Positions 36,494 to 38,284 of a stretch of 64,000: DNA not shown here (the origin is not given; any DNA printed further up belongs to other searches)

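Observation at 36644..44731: Six translationally coupled genes upstream of flaA: SPASM radical SAM enzyme, glycan-tailoring enzymes, ATP-grasp ligase and peptidoglycan amidase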

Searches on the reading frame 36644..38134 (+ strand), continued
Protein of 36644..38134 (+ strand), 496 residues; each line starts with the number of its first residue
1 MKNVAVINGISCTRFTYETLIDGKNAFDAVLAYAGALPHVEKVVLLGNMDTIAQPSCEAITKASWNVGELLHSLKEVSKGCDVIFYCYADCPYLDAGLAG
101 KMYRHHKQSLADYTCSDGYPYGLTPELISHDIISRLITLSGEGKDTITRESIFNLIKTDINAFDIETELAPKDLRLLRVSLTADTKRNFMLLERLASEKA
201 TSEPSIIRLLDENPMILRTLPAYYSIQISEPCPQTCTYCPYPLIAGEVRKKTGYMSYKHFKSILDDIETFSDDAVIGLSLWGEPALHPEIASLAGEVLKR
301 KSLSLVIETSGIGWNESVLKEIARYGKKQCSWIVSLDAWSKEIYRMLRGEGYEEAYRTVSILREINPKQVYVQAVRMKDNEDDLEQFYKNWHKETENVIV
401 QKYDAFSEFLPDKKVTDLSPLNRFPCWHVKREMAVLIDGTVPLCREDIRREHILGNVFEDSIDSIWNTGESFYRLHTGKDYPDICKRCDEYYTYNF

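Call 67: find_encoding_contigs(protein=P0261, flank=10000, max_places=1)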
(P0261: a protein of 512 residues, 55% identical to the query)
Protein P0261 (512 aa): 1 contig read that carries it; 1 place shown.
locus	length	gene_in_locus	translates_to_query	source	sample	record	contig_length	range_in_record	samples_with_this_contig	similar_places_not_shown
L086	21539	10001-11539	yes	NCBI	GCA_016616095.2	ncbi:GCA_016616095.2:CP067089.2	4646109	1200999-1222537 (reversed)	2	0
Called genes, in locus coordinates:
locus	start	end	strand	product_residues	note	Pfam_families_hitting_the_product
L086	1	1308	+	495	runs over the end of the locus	PF00370:FGGY_N, PF02782:FGGY_C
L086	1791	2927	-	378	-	-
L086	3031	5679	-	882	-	-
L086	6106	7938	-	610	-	PF02518:HATPase_c (weak), PF13589:HATPase_c_3, PF01119:DNA_mis_repair, PF08676:MutL_C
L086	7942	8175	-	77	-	PF02609:Exonuc_VII_S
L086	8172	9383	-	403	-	PF13742:tRNA_anti_2, PF01336:tRNA_anti-codon, PF02601:Exonuc_VII_L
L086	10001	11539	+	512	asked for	PF13186:SPASM (weak)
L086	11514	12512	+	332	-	-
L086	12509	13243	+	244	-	PF02348:CTP_transf_3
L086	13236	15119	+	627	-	PF13489:Methyltransf_23, PF08241:Methyltransf_11, PF08242:Methyltransf_12, PF13649:Methyltransf_25, PF13847:Methyltransf_31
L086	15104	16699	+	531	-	PF02655:ATP-grasp_3 (weak), PF13535:ATP-grasp_4, PF18603:LAL_C2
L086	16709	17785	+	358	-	PF01520:Amidase_3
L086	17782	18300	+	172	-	-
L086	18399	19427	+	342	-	PF04620:FlaA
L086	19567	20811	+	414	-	PF04607:RelA_SpoT, PF13181:TPR_8 (faint), PF13431:TPR_17 (faint), PF13424:TPR_12 (faint), PF14559:TPR_19 (faint), PF13432:TPR_16 (faint), PF07719:TPR_2 (faint), PF00515:TPR_1 (weak), +5 more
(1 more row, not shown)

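Call 80: predict_structure(alignment_id=A6)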
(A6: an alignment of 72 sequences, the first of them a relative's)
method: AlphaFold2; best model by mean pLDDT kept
length: 496 residues; sequences in the alignment: 72
mean_pLDDT: 93.0   pTM: 0.90
mean pLDDT of the five models: 93.0, 92.8, 92.6, 91.8, 91.6
residues with pLDDT >= 90: 418; 70-90: 63; 50-70: 11; < 50: 4
segments of 3 or more residues with pLDDT < 50: 493-496
pLDDT, mean of each block of 10 residues (from residue 1): 95 94 94 95 94 86 96 97 97 97 97 95 96 96 90 94 96 88 96 96 94 94 97 95 95 98 97 94 97 97 96 97 87 96 96 98 93 93 96 93 89 73 81 96 92 97 97 93 80 40
secondary structure, 60 per line:
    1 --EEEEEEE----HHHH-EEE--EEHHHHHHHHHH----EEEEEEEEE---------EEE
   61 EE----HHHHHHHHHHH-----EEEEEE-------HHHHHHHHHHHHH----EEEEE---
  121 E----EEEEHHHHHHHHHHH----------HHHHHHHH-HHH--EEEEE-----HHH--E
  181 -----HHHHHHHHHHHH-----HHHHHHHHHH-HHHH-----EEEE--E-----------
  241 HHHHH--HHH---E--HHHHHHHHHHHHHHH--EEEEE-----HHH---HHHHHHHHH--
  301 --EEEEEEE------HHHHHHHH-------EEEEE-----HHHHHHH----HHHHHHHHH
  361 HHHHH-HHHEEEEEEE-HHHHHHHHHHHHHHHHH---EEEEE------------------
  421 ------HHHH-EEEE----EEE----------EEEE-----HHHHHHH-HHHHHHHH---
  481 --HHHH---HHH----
elements in order: E3-9 H14-17 E19-21 H26-35 E40-48 E58-62 H67-77 E83-88 H96-108 E113-117 E126-129 H130-140 H151-158 E165-169 H186-197 H203-212 H214-217 E223-226 H241-245 H257-271 E274-278 H290-298 E303-309 H316-323 E331-335 H341-347 H352-365 E370-376 H378-394 E398-402 H427-430 E432-435 E440-442 E453-456 H462-468 H470-477 H483-486

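Call 83: fold_search(model_id=the predicted structure, library=pdb)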
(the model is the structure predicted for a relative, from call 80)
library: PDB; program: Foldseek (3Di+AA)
matches with E <= 10: 1651; with E <= 0.001: 301
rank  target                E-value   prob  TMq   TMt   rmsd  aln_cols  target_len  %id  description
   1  4m7t                  1.9e-13  1.00  0.37  0.71   4.9       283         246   20  Crystal structure of BtrN in complex with AdoMet and 2-DOIA (released 2013-10-02)
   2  5v1t_A                2.5e-12  1.00  0.43  0.48  10.4       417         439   14  Crystal structure of Streptococcus suis SuiB bound to precursor peptide SuiA (released 2017-08-30)
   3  4k36_A                3.9e-11  1.00  0.41  0.52   7.6       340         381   16  His6 tagged anSMEcpe with bound AdoMet (released 2013-05-08)
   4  6oew_B                4.7e-11  1.00  0.37  0.71   3.8       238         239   16  Structure of a Cytidylyltransferase from Leptospira borgpetersenii serovar Hardjo-bovis (strain JB197) (released 2019-04-17)
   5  4k37_A                4.9e-11  1.00  0.40  0.53   7.8       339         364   15  Native anSMEcpe with bound AdoMet (released 2013-05-08)
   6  5v1q_A                6.3e-11  1.00  0.43  0.49   7.2       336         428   14  Crystal structure of Streptococcus suis SuiB (released 2017-08-30)
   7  6oew_A                1.1e-10  1.00  0.36  0.70   3.9       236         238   17  Structure of a Cytidylyltransferase from Leptospira borgpetersenii serovar Hardjo-bovis (strain JB197) (released 2019-04-17)
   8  4k36_B                1.1e-10  1.00  0.40  0.53   7.7       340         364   15  His6 tagged anSMEcpe with bound AdoMet (released 2013-05-08)
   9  5v1s_A                1.3e-10  1.00  0.44  0.51   7.4       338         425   16  Crystal structure of Streptococcus suis SuiB bound to S-adenosylmethionine (released 2017-08-30)
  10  4k37_B                1.4e-10  1.00  0.40  0.53   7.7       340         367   15  Native anSMEcpe with bound AdoMet (released 2013-05-08)
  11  4k38_A                1.4e-10  1.00  0.40  0.53   7.7       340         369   15  Native anSMEcpe with bound AdoMet and Kp18Cys peptide (released 2013-05-08)
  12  5why_A                1.5e-10  1.00  0.42  0.50  11.5       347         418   17  Structural Insights into Thioether Bond Formation in the Biosynthesis of Sactipeptides (released 2017-07-26)
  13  4k39_A                1.6e-10  1.00  0.40  0.54   7.6       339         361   15  Native anSMEcpe with bound AdoMet and Cp18Cys peptide (released 2013-05-08)
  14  4m7s                  2.9e-10  1.00  0.34  0.74   5.5       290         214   18  Crystal structure of SeMet BtrN in an OPEN conformation (released 2013-10-02)
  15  5v1q_B                5.6e-10  1.00  0.43  0.48  10.0       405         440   15  Crystal structure of Streptococcus suis SuiB (released 2017-08-30)
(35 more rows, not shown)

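Call 84: search_protein_families(library=pfam, proteins=[L079:11556-12368:-, L079:12383-14491:-, L079:14488-15774:-, L079:15785-16603:-], max_evalue=0.0001)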
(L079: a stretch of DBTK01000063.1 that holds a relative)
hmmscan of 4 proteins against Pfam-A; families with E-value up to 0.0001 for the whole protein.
L079:11556-12368:- (270 aa): 1 family
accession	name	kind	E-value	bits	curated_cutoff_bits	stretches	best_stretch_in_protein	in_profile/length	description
PF01177.27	Asp_Glu_race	-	8.3e-19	68.6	31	1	8-239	1-210/211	Asp/Glu/Hydantoin racemase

L079:12383-14491:- (702 aa): 3 families
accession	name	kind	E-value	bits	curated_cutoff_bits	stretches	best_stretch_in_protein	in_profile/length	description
PF00211.25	Guanylate_cyc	-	1.1e-27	97.3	21.9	1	445-623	7-178/183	Adenylate and Guanylate cyclase catalytic domain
PF02743.24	dCache_1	-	1.6e-15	57.7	45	1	144-256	77-184/240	Cache domain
PF22673.2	MCP-like_PDC_1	-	4.2e-09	37.3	27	1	155-222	42-111/113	Methyl-accepting chemotaxis protein-like, first PDC sensor domain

L079:14488-15774:- (428 aa): 1 family
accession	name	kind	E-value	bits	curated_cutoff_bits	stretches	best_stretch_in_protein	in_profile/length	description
PF00375.23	SDF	-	4.3e-73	247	27.9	1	13-417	5-385/387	Sodium:dicarboxylate symporter family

L079:15785-16603:- (272 aa): 2 families
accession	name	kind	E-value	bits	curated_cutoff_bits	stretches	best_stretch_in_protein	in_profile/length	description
PF00497.25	SBP_bac_3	-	1.5e-22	80.2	26.4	1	45-269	4-129/132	Bacterial extracellular solute-binding proteins, family 3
PF10613.14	Lig_chan-Glu_bd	-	4.5e-06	27.2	30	1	77-135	55-112/115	Ligated ion channel L-glutamate- and glycine-binding site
